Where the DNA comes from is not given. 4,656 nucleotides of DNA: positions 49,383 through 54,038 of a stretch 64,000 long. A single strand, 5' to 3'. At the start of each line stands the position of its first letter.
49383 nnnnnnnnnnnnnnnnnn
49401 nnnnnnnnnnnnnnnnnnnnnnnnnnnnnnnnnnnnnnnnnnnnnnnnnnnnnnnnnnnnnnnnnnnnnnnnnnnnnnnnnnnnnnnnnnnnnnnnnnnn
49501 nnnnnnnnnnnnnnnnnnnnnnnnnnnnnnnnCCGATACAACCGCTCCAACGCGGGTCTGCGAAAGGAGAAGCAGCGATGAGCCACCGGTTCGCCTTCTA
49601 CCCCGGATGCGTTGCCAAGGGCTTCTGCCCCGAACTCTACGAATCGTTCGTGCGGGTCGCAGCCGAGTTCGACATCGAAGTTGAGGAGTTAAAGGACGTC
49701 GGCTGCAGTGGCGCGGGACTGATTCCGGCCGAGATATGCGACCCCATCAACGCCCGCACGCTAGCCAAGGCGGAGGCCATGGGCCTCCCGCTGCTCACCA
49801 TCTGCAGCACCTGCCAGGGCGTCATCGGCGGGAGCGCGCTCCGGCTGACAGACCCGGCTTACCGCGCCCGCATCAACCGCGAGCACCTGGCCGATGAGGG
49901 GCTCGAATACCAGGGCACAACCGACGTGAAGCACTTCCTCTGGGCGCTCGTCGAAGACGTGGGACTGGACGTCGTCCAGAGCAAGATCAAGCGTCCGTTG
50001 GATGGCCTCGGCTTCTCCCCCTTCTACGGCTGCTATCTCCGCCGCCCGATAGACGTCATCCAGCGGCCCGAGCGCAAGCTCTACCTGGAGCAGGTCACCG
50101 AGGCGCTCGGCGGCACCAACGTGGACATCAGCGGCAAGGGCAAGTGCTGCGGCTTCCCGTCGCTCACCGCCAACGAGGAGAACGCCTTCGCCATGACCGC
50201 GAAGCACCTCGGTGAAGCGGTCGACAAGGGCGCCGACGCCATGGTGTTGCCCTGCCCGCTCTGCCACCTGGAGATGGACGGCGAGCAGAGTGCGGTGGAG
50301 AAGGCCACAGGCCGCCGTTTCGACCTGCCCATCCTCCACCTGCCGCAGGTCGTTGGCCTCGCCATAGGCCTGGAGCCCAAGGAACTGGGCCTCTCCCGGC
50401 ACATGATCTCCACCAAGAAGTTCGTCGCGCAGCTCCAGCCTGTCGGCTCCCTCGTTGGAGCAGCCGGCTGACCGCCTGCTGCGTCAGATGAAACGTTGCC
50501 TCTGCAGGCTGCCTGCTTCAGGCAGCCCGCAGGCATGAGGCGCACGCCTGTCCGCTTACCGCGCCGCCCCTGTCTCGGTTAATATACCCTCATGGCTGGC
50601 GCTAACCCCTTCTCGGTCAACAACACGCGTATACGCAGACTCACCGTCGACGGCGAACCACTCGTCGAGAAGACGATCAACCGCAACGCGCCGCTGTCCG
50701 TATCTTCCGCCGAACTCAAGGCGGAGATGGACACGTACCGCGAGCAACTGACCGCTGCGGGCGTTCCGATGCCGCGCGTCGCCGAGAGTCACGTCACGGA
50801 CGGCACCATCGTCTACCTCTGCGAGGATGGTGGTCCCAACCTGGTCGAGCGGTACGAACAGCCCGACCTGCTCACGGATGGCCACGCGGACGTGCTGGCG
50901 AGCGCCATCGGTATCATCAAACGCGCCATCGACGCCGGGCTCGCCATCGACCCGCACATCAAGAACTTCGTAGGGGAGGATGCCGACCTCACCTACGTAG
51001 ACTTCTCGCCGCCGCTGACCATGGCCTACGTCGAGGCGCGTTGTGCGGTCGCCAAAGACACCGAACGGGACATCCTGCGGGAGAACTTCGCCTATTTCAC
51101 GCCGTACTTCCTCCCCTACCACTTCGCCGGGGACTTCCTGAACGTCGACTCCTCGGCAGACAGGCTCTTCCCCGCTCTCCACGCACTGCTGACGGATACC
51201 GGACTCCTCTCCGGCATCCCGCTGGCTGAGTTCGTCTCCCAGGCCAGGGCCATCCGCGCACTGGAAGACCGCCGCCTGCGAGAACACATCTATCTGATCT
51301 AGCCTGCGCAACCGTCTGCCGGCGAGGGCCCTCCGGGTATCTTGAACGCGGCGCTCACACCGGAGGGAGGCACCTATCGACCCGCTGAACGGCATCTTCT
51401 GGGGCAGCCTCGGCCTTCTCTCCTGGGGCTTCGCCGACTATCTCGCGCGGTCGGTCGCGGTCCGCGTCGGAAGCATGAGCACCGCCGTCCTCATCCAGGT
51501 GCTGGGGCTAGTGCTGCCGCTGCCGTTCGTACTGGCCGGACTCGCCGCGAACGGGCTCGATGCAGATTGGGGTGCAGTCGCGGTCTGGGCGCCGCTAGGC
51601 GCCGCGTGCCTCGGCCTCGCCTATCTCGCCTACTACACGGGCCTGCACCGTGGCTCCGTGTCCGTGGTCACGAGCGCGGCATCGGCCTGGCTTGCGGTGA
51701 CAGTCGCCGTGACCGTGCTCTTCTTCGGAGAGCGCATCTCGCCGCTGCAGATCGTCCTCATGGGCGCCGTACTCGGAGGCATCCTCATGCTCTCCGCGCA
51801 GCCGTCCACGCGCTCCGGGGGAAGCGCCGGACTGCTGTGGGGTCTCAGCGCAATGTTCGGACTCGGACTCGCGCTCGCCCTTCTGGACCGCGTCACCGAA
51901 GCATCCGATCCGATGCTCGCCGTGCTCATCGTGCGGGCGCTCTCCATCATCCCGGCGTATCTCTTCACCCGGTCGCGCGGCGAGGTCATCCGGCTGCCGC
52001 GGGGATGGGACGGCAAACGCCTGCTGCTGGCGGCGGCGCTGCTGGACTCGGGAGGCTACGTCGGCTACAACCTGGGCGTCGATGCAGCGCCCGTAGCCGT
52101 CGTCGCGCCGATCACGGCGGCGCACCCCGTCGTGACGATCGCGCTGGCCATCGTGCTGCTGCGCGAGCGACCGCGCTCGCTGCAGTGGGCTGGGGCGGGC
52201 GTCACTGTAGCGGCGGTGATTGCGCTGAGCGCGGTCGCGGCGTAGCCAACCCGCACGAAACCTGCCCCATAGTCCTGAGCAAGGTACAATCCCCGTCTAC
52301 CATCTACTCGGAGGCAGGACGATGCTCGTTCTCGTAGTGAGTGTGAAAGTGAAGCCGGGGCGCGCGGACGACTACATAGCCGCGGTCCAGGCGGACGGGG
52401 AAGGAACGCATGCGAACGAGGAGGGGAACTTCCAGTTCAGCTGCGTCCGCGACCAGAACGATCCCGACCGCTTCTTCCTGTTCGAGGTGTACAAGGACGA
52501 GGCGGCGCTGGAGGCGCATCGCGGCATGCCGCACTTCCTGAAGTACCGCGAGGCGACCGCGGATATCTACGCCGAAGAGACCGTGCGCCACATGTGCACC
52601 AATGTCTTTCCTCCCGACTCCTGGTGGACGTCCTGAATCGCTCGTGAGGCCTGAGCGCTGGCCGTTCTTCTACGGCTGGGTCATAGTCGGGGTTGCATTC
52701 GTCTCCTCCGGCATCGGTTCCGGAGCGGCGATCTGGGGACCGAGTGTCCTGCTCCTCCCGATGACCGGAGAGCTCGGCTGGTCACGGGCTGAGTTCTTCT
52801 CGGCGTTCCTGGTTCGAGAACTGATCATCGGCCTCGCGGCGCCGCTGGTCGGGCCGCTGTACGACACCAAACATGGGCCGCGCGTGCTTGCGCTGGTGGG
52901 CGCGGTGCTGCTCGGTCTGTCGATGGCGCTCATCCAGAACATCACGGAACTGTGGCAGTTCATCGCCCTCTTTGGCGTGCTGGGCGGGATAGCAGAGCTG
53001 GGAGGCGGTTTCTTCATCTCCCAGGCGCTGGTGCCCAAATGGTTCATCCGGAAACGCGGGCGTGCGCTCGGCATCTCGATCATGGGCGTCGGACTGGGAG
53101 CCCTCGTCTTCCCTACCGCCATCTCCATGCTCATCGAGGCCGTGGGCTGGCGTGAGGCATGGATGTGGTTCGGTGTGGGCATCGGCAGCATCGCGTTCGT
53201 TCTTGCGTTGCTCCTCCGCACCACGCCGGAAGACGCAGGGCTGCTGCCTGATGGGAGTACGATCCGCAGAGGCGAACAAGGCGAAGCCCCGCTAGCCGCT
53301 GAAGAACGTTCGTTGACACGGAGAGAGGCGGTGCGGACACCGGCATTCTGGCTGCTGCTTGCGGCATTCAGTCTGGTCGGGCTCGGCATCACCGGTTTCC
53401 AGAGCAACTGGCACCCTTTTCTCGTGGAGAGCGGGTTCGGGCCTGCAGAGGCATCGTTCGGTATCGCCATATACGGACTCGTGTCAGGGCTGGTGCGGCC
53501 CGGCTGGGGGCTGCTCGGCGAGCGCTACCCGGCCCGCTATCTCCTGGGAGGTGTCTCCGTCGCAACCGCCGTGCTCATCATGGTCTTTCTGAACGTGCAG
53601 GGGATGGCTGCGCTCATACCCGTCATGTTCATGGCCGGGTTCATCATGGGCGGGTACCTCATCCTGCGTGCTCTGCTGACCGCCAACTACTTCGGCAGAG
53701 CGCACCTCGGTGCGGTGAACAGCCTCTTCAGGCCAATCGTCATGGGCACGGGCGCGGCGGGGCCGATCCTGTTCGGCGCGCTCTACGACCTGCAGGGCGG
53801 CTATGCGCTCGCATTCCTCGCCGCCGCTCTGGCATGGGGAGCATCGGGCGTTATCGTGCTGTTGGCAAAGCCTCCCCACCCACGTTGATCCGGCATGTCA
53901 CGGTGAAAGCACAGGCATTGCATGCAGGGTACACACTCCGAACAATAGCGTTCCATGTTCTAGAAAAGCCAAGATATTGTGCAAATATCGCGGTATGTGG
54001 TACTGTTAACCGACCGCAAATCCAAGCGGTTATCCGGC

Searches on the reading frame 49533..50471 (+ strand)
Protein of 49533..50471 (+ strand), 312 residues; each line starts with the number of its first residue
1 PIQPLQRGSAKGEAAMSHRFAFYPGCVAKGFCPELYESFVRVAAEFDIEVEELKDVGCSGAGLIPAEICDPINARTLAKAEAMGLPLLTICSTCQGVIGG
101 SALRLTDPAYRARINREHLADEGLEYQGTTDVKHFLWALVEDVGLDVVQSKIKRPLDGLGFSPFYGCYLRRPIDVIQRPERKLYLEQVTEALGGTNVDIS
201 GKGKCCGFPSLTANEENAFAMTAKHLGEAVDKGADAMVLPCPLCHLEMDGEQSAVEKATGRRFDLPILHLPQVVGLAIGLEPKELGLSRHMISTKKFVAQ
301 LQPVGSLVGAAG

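Call 30: search_protein_families(library=pfam, proteins=[window:49533-50471:+], max_evalue=0.00001)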
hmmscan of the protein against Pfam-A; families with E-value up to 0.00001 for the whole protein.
window:49533-50471:+ (312 aa): 2 families
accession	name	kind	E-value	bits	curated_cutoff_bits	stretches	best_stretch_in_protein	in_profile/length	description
PF02754.22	CCG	-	7.7e-19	68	20.6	1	164-248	4-84/85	Cysteine-rich domain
PF22196.1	HdrB-like_C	-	1.1e-06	29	33.4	1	210-290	4-86/87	HdrB-like C-terminal domain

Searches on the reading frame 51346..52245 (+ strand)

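Call 30: search_protein_families(library=pfam, proteins=[window:51346-52245:+], max_evalue=0.00001)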
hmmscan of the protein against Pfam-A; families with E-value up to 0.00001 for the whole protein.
window:51346-52245:+ (299 aa): 1 family
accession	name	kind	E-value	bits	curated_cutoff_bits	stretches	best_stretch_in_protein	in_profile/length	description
PF00892.27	EamA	-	4.1e-27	95.5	28.2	2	161-295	2-134/135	EamA-like transporter family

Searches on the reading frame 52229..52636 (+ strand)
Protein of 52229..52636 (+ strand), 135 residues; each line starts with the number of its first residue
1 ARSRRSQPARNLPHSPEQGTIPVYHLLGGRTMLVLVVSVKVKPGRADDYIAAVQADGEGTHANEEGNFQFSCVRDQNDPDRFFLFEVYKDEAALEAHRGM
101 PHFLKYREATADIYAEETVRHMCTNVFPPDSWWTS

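Call 30: search_protein_families(library=pfam, proteins=[window:52229-52636:+], max_evalue=0.00001)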
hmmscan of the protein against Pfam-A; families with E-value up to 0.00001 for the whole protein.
window:52229-52636:+ (135 aa): 1 family
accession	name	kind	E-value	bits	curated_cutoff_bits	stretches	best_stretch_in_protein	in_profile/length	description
PF03992.22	ABM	-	1.7e-20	73.4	23.1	1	32-108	1-77/78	Antibiotic biosynthesis monooxygenase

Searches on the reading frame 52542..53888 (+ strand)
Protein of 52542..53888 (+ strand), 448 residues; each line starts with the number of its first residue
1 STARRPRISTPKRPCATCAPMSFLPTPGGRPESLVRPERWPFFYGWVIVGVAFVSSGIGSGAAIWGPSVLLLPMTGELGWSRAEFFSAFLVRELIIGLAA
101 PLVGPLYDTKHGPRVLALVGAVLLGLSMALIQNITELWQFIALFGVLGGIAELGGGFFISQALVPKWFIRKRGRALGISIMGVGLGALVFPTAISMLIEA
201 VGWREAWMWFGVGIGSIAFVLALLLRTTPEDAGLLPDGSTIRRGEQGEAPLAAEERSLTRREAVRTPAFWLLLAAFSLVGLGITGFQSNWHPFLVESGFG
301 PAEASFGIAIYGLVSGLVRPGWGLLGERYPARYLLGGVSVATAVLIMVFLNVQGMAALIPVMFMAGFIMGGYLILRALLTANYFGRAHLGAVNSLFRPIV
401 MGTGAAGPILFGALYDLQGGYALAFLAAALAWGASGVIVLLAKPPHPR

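Call 30: search_protein_families(library=pfam, proteins=[window:52542-53888:+], max_evalue=0.00001)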
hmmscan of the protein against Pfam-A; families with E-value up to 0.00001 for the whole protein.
window:52542-53888:+ (448 aa): 1 family
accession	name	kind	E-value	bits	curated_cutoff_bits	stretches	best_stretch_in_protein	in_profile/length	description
PF07690.21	MFS_1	-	6.7e-41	140.8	33.4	2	57-396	5-335/347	Major Facilitator Superfamily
